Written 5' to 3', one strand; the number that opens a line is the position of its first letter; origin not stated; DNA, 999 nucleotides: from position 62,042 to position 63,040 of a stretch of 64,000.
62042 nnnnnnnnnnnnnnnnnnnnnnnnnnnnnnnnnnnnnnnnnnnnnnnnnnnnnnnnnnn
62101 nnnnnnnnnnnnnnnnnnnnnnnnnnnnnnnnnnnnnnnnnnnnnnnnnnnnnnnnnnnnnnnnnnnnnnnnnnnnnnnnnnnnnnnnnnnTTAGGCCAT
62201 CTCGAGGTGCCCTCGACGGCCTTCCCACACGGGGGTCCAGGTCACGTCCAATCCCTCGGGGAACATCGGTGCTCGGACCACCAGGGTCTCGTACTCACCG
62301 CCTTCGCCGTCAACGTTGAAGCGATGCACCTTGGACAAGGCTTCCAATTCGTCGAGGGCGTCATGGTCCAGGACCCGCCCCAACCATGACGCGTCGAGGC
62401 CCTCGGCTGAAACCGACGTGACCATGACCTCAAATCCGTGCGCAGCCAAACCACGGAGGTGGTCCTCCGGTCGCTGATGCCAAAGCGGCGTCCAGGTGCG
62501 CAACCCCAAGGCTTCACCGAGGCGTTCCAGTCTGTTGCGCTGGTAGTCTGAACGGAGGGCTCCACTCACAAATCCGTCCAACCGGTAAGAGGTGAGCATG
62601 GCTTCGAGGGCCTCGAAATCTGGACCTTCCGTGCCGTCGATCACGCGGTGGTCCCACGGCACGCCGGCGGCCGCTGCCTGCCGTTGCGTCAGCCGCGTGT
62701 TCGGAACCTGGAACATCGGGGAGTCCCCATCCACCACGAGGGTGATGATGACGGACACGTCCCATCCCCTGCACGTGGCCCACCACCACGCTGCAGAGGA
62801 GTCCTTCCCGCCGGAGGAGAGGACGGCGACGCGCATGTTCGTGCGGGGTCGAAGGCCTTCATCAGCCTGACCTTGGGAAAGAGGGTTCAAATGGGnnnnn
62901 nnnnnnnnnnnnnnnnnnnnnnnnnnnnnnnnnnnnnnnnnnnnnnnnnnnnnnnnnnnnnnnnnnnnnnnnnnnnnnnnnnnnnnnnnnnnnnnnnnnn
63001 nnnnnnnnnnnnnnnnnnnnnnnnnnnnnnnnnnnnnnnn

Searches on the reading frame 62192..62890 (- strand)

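Call 82: search_protein_families(library=ncbifam, proteins=[window:62192-62890:-], max_evalue=0.001)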
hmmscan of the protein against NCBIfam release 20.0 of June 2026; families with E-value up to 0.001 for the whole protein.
window:62192-62890:- (232 aa): 3 families
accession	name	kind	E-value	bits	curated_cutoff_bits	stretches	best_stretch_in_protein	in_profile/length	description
TIGR03679.1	Dph6_archaeal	equivalog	1.8e-60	203.9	197.3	1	22-230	1-214/218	diphthine--ammonia ligase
NF052346.1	PAB0415_fam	hypoth_equivalog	4.4e-13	49.4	250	1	24-224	3-197/205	PAB0415 family putative ATP pyrophosphatase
NF052347.1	TTX_0299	hypoth_equivalog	4e-12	46.1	250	1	24-218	3-186/200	TTX_0299 family putative ATP pyrophosphatase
